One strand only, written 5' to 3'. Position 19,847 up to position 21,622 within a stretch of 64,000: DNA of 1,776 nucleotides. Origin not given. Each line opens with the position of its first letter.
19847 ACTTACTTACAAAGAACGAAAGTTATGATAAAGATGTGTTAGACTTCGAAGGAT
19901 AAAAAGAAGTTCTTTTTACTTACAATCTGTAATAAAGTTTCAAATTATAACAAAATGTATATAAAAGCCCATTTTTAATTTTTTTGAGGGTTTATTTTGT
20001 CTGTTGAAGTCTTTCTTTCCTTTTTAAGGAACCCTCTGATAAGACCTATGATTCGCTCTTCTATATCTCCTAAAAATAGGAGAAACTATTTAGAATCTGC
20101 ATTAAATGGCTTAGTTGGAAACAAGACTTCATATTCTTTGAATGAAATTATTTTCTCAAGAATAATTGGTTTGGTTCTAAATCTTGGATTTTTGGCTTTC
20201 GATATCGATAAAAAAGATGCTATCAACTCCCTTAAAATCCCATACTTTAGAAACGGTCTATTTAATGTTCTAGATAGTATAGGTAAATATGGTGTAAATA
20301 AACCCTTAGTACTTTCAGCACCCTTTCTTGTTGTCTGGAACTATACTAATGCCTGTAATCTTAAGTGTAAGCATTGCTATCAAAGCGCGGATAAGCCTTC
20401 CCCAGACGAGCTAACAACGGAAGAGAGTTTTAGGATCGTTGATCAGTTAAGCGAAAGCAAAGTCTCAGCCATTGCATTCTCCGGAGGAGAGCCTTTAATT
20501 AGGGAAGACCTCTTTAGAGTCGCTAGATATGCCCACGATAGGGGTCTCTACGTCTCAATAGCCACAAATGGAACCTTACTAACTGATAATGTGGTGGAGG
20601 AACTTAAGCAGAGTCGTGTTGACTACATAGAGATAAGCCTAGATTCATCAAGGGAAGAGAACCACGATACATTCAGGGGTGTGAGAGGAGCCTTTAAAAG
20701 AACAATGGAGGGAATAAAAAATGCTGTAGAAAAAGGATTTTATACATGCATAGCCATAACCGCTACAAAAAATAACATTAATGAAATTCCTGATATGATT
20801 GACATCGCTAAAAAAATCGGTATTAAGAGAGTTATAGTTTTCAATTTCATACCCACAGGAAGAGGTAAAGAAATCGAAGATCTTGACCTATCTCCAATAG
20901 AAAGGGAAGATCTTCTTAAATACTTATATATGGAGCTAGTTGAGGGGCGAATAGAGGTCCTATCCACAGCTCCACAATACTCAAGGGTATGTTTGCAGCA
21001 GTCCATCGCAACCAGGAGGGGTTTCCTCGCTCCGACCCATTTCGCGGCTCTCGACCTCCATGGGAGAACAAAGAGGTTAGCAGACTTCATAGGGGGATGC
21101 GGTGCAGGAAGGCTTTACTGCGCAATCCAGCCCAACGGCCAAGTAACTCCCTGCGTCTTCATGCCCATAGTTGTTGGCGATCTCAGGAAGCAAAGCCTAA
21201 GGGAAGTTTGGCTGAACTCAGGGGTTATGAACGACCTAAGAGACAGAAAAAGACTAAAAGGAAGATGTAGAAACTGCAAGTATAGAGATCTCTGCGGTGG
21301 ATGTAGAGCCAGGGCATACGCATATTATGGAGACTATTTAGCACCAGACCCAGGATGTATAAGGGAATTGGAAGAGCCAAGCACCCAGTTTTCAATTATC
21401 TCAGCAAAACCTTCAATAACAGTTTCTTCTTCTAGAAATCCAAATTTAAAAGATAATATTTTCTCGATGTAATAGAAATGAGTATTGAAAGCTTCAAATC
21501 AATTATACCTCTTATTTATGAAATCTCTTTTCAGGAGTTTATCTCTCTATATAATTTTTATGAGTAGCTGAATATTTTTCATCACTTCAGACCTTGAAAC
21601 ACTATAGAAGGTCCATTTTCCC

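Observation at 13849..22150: Low-GC ~8.4 kb island: Cys-rich Lrp regulator, soluble Mo/W-bisPGD oxidoreductase and an unusual accessory gene set including a radical SAM/SPASM enzyme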

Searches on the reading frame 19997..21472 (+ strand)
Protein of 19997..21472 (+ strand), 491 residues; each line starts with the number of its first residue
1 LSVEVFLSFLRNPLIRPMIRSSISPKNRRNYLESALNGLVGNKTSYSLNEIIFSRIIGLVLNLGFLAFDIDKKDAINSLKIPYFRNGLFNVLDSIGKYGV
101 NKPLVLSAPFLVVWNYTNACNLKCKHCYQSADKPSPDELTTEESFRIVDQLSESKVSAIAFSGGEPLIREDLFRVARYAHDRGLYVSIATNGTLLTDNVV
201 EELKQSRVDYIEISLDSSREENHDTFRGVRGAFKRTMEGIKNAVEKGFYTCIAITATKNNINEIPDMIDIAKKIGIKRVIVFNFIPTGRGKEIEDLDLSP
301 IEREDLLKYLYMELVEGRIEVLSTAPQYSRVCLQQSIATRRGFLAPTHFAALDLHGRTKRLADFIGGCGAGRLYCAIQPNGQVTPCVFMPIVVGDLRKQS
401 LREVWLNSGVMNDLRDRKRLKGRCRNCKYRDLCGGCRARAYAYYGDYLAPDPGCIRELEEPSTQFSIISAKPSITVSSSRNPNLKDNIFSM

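Call 5: search_protein_families(library=pfam, proteins=[window:19997-21472:+], max_evalue=0.01)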
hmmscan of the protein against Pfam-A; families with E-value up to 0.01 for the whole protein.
window:19997-21472:+ (491 aa): 3 families
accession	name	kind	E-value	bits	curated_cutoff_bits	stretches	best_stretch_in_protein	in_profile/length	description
PF04055.27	Radical_SAM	-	6.6e-32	111.4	29.5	1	115-269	2-164/166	Radical SAM superfamily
PF13186.11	SPASM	-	7.3e-12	45.8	21.5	1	368-428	1-67/67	Iron-sulfur cluster-binding domain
PF13353.11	Fer4_12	-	4.6e-09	37.1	22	1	115-222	10-120/137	4Fe-4S single cluster domain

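Call 6: search_protein_families(library=ncbifam, proteins=[window:19997-21472:+], max_evalue=0.01)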
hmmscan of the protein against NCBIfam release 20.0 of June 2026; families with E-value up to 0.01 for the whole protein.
window:19997-21472:+ (491 aa): 99 families (the best 25 are shown)
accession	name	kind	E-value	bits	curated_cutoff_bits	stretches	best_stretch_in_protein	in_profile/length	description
TIGR04545.1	rSAM_ahbD_hemeb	equivalog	3.9e-93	312.5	500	1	111-456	1-337/339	heme b synthase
TIGR04053.2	TIGR04053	equivalog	1.2e-85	288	395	1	107-455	5-363/366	TIGR04053 family radical SAM/SPASM domain-containing protein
TIGR04055.1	rSAM_NirJ2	equivalog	1.4e-85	287.7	500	2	111-358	1-251/326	putative heme d1 biosynthesis radical SAM protein NirJ2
TIGR04054.1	rSAM_NirJ1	equivalog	8.9e-72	241.8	650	1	111-455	37-381/387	putative heme d1 biosynthesis radical SAM protein NirJ1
TIGR04051.1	rSAM_NirJ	equivalog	3.4e-67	226.9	515.45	1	111-456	3-348/354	heme d1 biosynthesis radical SAM protein NirJ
TIGR04546.1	rSAM_ahbC_deAc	equivalog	2e-65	221.1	650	2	111-303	40-232/390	12,18-didecarboxysiroheme deacetylase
TIGR04347.1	pseudo_SAM_Halo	equivalog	1.6e-64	218.6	525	1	111-457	39-386/390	TIGR04347 family pseudo-SAM/SPASM protein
TIGR04303.1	GeoRSP_rSAM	equivalog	4.1e-60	204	400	2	106-308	1-202/325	GeoRSP system radical SAM/SPASM protein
TIGR03962.1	mycofact_rSAM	equivalog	4.6e-51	174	265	2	106-310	8-212/339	mycofactocin radical SAM maturase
NF050035.1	rSAM_WgK_link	exception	7.8e-46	156.7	650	2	107-293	6-193/367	radical SAM/SPASM peptide maturase WgkB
NF045574.1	sacti_mat_StsB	exception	1.6e-44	152.6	625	2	112-292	98-277/466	StsB family radical SAM/SPASM domain sactipeptide maturase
TIGR02109.1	PQQ_syn_pqqE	equivalog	3.6e-44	151.2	381.35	2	106-281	3-179/358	pyrroloquinoline quinone biosynthesis protein PqqE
TIGR04250.1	SCM_rSAM_ScmE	equivalog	1.9e-39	135.6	400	2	115-267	8-161/358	SynChlorMet cassette radical SAM/SPASM protein ScmE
TIGR04251.1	SCM_rSAM_ScmF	equivalog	9.5e-39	133.8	400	1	115-449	9-334/353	SynChlorMet cassette radical SAM/SPASM protein ScmF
TIGR03913.1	rad_SAM_trio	equivalog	7.7e-35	120.2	591.75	1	108-445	17-344/477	GDL motif peptide-associated radical SAM/SPASM maturase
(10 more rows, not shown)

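Call 34: find_homologous_proteins(query=window:19997-21472:+, max_evalue=1e-30)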
Query window:19997-21472:+ (491 aa): 5607 proteins with E <= 1e-30 among 8000 candidates; the best 120 are listed.
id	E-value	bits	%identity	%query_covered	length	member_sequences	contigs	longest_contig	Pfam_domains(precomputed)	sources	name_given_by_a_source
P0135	0.0e+0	1117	100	100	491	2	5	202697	PF13186.12,PF04055.28,PF13353.12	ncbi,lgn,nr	ncbi:MAG: radical SAM protein [Candidatus Bathyarchaeia archaeon]|nr:radical SAM protein [Candidatus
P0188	2.2e-245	833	84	87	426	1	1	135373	PF13186.12,PF04055.28,PF13353.12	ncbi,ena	-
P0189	1.2e-223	761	70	95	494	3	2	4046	PF13186.12,PF04055.28,PF13353.12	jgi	-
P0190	1.0e-221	755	69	95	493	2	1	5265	PF13186.12,PF04055.28,PF13353.12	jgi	-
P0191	6.6e-221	752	69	95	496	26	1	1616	PF13186.12,PF04055.28,PF13353.12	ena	-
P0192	7.2e-221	752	68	95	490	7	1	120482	PF13186.12,PF04055.28,PF13353.12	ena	-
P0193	1.3e-219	748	68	95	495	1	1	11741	PF13186.12,PF04055.28,PF13353.12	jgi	-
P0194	9.0e-215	732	70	89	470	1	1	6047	PF13186.12,PF04055.28,PF13353.12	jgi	jgi:radical SAM protein with 4Fe4S-binding SPASM domain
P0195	3.7e-211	720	68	90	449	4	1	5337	PF13186.12,PF04055.28,PF13353.12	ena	-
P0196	5.6e-210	716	67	93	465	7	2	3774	PF13186.12,PF04055.28,PF13353.12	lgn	-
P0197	7.8e-210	716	66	95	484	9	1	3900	PF13186.12,PF04055.28,PF13353.12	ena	-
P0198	1.6e-209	715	63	95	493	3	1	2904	PF13186.12,PF04055.28,PF13353.12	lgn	-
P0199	2.4e-209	714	66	94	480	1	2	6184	PF13186.12,PF04055.28,PF13353.12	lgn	-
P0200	3.7e-209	714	66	94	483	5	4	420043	PF13186.12,PF04055.28,PF13353.12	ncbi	ncbi:MAG: radical SAM protein [Candidatus Bathyarchaeia archaeon]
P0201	3.9e-209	714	65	95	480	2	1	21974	PF13186.12,PF04055.28,PF13353.12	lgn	-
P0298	2.0e-145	503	50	93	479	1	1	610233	PF13186.12,PF04055.28,PF13353.12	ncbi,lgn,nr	ncbi:MAG: radical SAM protein [Candidatus Aenigmarchaeota archaeon]|nr:radical SAM protein [Candidat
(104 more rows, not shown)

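Call 35: find_encoding_contigs(protein=P0200, flank=7000, max_places=3)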
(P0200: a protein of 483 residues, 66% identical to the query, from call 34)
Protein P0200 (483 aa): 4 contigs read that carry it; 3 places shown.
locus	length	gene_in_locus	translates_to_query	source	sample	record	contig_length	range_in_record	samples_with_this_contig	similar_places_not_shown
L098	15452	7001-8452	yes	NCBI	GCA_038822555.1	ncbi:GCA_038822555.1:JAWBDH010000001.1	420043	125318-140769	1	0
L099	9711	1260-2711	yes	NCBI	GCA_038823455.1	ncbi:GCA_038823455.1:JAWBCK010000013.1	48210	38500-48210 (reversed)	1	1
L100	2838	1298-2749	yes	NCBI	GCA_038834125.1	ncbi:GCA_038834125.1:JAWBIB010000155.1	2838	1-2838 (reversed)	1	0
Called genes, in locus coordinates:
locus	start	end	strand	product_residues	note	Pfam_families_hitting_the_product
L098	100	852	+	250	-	PF00483:NTP_transferase, PF12804:NTP_transf_3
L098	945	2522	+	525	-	-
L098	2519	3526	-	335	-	PF00389:2-Hacid_dh, PF02826:2-Hacid_dh_C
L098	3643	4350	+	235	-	-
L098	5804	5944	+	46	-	-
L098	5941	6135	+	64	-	-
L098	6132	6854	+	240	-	PF06966:DUF1295 (weak), PF04140:ICMT (weak), PF04191:PEMT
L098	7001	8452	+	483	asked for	PF13353:Fer4_12 (weak), PF04055:Radical_SAM, PF13186:SPASM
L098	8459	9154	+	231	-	PF02310:B12-binding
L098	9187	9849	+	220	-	PF04055:Radical_SAM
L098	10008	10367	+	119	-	PF12837:Fer4_6 (faint)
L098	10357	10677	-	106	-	-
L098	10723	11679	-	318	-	PF00753:Lactamase_B, PF12706:Lactamase_B_2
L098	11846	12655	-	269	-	PF00950:ABC-3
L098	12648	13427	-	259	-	PF02463:SMC_N (faint), PF00005:ABC_tran, PF13304:AAA_21 (faint)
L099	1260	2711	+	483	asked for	PF13353:Fer4_12 (weak), PF04055:Radical_SAM, PF13186:SPASM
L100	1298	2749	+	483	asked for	PF13353:Fer4_12 (weak), PF04055:Radical_SAM, PF13186:SPASM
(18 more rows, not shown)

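Call 36: find_encoding_contigs(protein=P0298, flank=7000, max_places=2)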
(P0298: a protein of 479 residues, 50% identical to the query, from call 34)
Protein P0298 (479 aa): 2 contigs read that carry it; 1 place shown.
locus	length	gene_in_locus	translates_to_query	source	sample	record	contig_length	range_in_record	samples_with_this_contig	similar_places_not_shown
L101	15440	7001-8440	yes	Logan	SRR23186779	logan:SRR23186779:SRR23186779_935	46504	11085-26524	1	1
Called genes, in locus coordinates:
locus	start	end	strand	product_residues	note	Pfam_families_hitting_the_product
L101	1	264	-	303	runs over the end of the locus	PF08443:RimK (weak)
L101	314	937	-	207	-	PF05552:MS_channel_1st_1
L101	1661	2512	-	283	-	PF01256:Carb_kinase, PF02110:HK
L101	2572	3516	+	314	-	PF00890:FAD_binding_2 (weak), PF01134:GIDA (faint), PF01266:DAO (faint), PF01494:FAD_binding_3 (faint), PF01946:Thi4 (weak), PF07992:Pyr_redox_2, PF13738:Pyr_redox_3, PF00070:Pyr_redox, +3 more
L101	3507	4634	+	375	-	PF02812:ELFV_dehydrog_N, PF00208:ELFV_dehydrog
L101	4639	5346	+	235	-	PF20143:NAD_kinase_C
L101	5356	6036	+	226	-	PF00121:TIM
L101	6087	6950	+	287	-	PF08696:Dna2 (weak), PF12705:PDDEXK_1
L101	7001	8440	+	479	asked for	PF04055:Radical_SAM, PF13353:Fer4_12, PF13186:SPASM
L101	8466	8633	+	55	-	PF01455:HupF_HypC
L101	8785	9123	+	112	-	-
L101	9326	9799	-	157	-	-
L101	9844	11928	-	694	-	PF13620:CarboxypepD_reg (faint), PF13715:CarbopepD_reg_2 (faint), PF06280:fn3_5 (faint), PF11614:FixG_C (faint)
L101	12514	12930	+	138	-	PF01090:Ribosomal_S19e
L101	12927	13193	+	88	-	PF01984:dsDNA_bind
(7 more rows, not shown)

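Call 37: search_solved_structures(query=window:19997-21472:+, max_evalue=0.00001, show_alignments=1)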
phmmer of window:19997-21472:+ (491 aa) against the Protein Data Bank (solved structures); distinct sequences matched with E-value up to 0.00001: 15.
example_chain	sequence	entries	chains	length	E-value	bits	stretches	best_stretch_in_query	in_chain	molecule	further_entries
6c8v_A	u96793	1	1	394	5.2e-24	88.2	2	105-281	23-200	Coenzyme PQQ synthesis protein E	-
6efn_A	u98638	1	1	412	1.6e-22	83.3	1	109-289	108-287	Sporulation killing factor maturation protein SkfB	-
7tol_A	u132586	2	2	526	4.6e-14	55.4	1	110-292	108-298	glycerol dibiphytanyl glycerol tetraether - macrocyclic archaeol synthase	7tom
7vob_C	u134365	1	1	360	4.9e-14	55.3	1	117-278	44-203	Cytosylglucuronate decarboxylase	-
7voc_C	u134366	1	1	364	5.1e-14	55.2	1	117-278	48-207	Cytosylglucuronate decarboxylase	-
5wgg_A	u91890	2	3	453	1.4e-13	53.8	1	115-311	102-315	Radical SAM domain protein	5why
5v1q_A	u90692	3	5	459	1.4e-10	43.9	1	88-438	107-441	Radical SAM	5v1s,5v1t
7n7h_A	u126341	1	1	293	7e-08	35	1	107-274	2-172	VIPERIN-LIKE ENZYME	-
5vsl_A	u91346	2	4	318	1.3e-07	34.1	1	108-283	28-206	Radical S-adenosyl methionine domain-containing protein 2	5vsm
6q2p_A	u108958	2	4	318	1.7e-07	33.7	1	108-282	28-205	Radical S-adenosyl methionine domain-containing protein 2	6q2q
8wm2_A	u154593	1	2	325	4.8e-07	32.2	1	117-292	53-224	Fe-S radical SAM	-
8hzv_A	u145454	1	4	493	1.1e-06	31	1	118-242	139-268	Radical S-Adenosyl-L-methionine Enzyme DesII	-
8hzy_A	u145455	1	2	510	1.2e-06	30.9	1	118-242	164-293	DesII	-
6y1x_A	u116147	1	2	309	8.2e-06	28.1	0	119-286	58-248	Radical SAM domain protein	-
4k37_A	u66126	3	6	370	8.5e-06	28.1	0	113-224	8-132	Anaerobic sulfatase-maturating enzyme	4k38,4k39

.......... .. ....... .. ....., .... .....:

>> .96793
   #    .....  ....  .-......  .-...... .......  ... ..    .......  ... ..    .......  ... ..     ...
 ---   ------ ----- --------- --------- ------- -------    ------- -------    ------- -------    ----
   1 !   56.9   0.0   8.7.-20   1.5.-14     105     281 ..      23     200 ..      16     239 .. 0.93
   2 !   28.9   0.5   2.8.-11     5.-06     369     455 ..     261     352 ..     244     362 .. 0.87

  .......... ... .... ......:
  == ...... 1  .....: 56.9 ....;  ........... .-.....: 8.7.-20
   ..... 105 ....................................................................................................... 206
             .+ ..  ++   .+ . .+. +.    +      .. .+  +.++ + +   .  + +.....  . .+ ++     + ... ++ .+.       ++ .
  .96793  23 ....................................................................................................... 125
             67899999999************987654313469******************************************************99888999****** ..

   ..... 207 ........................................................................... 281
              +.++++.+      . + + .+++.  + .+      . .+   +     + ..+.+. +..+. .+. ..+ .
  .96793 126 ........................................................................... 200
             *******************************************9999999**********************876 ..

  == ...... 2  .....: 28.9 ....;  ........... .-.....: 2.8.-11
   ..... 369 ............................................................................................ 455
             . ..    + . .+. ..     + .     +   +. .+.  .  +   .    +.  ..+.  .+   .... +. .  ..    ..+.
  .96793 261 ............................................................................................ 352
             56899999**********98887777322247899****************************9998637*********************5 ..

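Call 38: find_encoding_contigs(protein=P0188, flank=10000, max_places=2)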
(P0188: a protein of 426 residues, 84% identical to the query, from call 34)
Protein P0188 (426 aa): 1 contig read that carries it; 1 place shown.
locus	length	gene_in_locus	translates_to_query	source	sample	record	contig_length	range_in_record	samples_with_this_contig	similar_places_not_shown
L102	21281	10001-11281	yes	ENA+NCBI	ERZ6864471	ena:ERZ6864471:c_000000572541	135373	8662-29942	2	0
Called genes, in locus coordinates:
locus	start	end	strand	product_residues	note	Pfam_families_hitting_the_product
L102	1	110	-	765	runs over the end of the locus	PF01564:Spermine_synth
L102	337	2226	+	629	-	PF02730:AFOR_N, PF01314:AFOR_C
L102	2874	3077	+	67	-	-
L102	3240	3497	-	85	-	PF00654:Voltage_CLC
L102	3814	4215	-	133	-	PF01850:PIN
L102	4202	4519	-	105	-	-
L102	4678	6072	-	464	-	PF00202:Aminotran_3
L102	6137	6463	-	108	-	PF01850:PIN (weak)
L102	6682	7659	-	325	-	PF01758:SBF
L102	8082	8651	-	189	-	PF13404:HTH_AsnC-type, PF13412:HTH_24, PF01037:AsnC_trans_reg (faint)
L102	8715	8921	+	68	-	PF08827:DUF1805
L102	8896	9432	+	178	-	PF04060:FeS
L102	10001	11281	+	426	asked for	PF04055:Radical_SAM, PF13353:Fer4_12, PF13186:SPASM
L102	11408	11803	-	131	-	PF01022:HTH_5, PF12840:HTH_20 (weak)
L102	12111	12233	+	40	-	-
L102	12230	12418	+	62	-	PF13610:DDE_Tnp_IS240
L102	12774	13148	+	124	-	-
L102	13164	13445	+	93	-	PF13192:Thioredoxin_3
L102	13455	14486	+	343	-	PF03773:ArsP_1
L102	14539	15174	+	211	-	PF04060:FeS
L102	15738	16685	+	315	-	PF00565:SNase (weak)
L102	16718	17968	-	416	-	PF04015:DUF362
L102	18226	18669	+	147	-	PF00416:Ribosomal_S13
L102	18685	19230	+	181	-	PF00163:Ribosomal_S4 (weak), PF01479:S4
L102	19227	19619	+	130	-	PF00411:Ribosomal_S11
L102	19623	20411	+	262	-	PF01193:RNA_pol_L, PF01000:RNA_pol_A_bac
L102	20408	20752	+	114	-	PF17135:Ribosomal_L18 (weak), PF00828:Ribosomal_L27A (weak)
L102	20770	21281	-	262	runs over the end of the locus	PF01694:Rhomboid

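Call 47: search_protein_families(library=padloc, proteins=[window:19997-21472:+], max_evalue=0.001)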
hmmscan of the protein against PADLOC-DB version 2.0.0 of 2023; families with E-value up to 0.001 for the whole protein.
window:19997-21472:+ (491 aa): 3 families
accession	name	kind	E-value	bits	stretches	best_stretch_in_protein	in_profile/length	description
PDLC02903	pVip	-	1.3e-28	98.1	1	112-290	2-177/257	Viperins not associated with kinases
PDLC02904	pVip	-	7.5e-28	95.8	1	111-289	4-180/262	Viperins associated with kinases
PDLC02905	pVip-kinase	-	2.7e-14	51.3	1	114-287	186-366/474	Viperin-kinase fusion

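Call 54: search_protein_families(library=pfam, proteins=[L092:17243-17521:+], max_evalue=5)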
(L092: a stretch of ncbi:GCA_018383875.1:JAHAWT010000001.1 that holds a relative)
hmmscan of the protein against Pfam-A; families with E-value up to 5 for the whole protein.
L092:17243-17521:+ (92 aa): 0 families

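Call 88: search_protein_families(library=ncbifam, proteins=[L092:7676-8842:-, L102:6682-7659:-], max_evalue=0.00001)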
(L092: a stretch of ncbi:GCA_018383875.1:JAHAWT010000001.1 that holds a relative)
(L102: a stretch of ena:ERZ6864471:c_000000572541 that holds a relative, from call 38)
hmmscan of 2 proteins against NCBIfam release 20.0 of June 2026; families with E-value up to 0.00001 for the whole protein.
L092:7676-8842:- (388 aa): 3 families
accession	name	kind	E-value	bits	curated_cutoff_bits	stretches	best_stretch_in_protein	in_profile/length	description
TIGR00841.1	bass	subfamily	2.3e-15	56.7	326.3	1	153-375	91-311/321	bile acid:sodium symporter family transporter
TIGR00832.1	acr3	equivalog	1.1e-13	51.2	282.8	1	69-344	48-303/327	ACR3 family arsenite efflux transporter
NF047939.1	PantTportPanS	equivalog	1.5e-12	47.8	400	1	154-361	86-289/299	ketopantoate/pantoate/pantothenate transporter PanS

L102:6682-7659:- (325 aa): 3 families
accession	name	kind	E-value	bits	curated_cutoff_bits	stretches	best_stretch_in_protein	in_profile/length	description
TIGR00841.1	bass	subfamily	2.3e-23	83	326.3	1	32-318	28-307/321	bile acid:sodium symporter family transporter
TIGR00832.1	acr3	equivalog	3.4e-22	79.2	282.8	1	13-296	7-306/327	ACR3 family arsenite efflux transporter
NF047939.1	PantTportPanS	equivalog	5.6e-19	68.9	400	1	25-311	15-292/299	ketopantoate/pantoate/pantothenate transporter PanS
